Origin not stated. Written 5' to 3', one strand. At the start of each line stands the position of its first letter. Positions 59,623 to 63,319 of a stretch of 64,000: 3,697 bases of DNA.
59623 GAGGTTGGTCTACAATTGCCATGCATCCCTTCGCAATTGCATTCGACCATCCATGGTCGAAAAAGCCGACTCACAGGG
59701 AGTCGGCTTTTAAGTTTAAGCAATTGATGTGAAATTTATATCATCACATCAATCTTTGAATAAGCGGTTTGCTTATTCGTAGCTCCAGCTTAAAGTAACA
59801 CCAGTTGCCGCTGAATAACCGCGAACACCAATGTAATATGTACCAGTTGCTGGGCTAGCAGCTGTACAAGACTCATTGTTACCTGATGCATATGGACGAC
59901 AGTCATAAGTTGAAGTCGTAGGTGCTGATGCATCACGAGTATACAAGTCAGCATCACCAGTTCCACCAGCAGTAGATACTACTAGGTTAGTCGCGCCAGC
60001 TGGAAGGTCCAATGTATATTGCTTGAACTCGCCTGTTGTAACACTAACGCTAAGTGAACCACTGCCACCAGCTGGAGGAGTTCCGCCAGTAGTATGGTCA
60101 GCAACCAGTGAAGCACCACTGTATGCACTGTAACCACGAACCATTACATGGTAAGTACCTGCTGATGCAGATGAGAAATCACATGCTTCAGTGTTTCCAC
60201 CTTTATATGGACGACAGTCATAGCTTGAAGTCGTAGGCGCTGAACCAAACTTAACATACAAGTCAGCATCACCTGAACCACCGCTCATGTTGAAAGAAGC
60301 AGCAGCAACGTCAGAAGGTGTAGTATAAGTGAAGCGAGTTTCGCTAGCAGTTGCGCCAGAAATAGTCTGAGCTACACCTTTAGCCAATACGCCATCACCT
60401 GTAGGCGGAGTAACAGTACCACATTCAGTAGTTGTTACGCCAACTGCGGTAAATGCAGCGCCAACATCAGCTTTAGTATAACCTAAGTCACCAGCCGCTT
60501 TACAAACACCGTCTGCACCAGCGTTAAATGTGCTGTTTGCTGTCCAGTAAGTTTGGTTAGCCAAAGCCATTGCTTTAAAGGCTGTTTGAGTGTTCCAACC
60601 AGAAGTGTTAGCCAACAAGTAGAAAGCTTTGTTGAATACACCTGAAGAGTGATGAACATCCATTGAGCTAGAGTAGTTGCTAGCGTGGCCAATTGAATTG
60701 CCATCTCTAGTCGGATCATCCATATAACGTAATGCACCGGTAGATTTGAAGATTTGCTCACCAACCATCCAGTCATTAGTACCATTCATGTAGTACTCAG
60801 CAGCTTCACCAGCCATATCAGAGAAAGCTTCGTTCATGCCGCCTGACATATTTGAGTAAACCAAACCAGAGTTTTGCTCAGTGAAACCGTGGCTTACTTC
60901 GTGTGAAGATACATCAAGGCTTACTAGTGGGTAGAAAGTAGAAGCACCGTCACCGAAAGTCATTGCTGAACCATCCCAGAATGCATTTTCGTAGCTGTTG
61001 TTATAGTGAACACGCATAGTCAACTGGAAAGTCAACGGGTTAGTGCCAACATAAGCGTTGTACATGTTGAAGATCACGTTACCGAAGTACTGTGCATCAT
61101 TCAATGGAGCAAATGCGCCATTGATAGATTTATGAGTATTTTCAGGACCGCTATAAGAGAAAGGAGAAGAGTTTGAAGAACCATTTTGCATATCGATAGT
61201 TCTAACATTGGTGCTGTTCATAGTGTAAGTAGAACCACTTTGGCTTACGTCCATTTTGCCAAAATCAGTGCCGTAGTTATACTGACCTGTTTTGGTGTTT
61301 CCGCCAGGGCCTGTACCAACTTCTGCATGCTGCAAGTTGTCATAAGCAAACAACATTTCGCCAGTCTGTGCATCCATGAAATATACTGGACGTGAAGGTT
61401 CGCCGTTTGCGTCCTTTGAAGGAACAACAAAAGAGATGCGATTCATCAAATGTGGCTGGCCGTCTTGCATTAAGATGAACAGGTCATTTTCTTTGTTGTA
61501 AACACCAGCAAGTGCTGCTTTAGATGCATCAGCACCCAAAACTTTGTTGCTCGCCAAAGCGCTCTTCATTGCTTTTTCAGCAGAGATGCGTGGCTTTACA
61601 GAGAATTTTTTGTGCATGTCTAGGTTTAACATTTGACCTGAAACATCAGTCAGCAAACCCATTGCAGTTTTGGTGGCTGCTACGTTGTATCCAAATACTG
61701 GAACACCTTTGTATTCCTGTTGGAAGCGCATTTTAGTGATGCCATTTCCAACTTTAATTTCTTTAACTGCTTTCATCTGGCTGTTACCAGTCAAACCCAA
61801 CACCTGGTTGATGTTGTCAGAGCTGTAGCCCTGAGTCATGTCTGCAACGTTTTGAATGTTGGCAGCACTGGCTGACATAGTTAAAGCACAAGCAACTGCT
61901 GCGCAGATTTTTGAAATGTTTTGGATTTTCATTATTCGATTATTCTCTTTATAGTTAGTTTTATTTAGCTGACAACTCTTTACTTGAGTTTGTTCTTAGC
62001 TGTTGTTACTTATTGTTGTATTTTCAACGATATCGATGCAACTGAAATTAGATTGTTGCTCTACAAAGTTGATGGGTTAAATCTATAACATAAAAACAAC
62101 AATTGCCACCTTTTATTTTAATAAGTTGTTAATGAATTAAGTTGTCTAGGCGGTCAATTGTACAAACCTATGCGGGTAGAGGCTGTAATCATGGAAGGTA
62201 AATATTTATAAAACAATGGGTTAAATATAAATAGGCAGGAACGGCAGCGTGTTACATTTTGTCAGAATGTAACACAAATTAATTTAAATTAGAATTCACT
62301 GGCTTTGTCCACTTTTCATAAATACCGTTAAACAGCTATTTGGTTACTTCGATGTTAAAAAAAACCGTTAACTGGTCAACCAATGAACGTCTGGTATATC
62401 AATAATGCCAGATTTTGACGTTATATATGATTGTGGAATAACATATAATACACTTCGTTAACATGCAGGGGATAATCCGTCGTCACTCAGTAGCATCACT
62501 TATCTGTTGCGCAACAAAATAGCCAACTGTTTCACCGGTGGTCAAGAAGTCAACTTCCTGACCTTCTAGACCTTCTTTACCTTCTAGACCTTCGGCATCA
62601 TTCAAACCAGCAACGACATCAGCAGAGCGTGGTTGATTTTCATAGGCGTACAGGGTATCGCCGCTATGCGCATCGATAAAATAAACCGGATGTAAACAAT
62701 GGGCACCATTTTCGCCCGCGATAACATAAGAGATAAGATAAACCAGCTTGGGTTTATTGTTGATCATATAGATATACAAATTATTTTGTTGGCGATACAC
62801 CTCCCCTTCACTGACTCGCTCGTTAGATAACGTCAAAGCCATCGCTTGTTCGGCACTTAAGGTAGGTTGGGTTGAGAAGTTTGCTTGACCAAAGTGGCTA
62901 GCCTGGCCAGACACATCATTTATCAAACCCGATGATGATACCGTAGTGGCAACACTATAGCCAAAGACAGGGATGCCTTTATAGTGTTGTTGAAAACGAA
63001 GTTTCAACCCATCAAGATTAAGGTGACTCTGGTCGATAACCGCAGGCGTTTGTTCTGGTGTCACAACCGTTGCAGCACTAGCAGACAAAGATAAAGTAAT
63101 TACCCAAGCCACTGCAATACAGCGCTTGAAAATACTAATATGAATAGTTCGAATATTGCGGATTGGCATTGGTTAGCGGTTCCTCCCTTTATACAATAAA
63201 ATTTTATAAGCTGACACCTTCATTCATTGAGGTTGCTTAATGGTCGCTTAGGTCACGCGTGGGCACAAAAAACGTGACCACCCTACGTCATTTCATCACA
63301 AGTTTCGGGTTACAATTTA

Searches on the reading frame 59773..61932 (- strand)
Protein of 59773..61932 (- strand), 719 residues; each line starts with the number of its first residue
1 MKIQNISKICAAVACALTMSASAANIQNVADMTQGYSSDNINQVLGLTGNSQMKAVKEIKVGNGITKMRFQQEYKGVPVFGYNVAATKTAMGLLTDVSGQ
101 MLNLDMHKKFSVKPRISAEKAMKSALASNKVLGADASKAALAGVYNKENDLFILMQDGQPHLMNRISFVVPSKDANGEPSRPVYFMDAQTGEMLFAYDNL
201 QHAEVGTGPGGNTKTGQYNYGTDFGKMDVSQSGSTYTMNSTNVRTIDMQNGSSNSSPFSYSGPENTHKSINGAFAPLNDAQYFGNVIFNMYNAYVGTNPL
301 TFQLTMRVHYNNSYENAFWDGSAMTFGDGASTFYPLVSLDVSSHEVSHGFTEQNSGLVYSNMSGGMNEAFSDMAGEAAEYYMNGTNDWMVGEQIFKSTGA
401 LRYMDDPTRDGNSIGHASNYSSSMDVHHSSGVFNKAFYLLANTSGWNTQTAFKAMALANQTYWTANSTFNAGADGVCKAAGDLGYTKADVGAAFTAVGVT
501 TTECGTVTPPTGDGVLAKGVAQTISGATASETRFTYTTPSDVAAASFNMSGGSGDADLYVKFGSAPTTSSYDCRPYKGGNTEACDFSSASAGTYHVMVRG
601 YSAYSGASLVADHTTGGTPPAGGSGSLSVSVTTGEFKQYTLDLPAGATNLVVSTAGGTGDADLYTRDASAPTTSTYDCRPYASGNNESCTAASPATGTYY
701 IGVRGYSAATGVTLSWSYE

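Call 11: search_protein_families(library=pfam, proteins=[window:59773-61932:-])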
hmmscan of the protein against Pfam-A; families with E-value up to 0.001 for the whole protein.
window:59773-61932:- (719 aa): 4 families
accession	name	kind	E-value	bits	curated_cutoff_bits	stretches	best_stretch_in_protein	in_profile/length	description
PF02868.21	Peptidase_M4_C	-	1.1e-35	123.4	24.4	1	355-499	1-165/165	Thermolysin metallopeptidase, alpha-helical domain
PF04151.21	PPC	-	9.3e-35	119.8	25.9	2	639-705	5-70/70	Bacterial pre-peptidase C-terminal domain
PF01447.24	Peptidase_M4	-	1.9e-33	116.4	22.4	1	213-352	1-145/145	Thermolysin metallopeptidase, catalytic domain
PF07504.19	FTP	-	1.9e-09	37.7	21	1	52-100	2-50/51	Fungalysin/Thermolysin Propeptide Motif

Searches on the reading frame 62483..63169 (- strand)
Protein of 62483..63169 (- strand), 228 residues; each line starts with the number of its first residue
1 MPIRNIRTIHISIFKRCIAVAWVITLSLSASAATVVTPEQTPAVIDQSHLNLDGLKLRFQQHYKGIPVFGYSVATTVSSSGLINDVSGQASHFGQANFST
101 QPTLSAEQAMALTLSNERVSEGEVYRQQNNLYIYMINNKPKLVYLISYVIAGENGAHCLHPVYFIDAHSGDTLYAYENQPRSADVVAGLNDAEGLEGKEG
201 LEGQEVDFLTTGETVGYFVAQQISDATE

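Call 11: search_protein_families(library=pfam, proteins=[window:62483-63169:-])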
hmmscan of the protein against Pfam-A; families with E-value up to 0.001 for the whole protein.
window:62483-63169:- (228 aa): 1 family
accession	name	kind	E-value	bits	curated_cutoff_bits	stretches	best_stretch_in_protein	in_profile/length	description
PF07504.19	FTP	-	2.4e-06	27.7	21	1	57-89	18-50/51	Fungalysin/Thermolysin Propeptide Motif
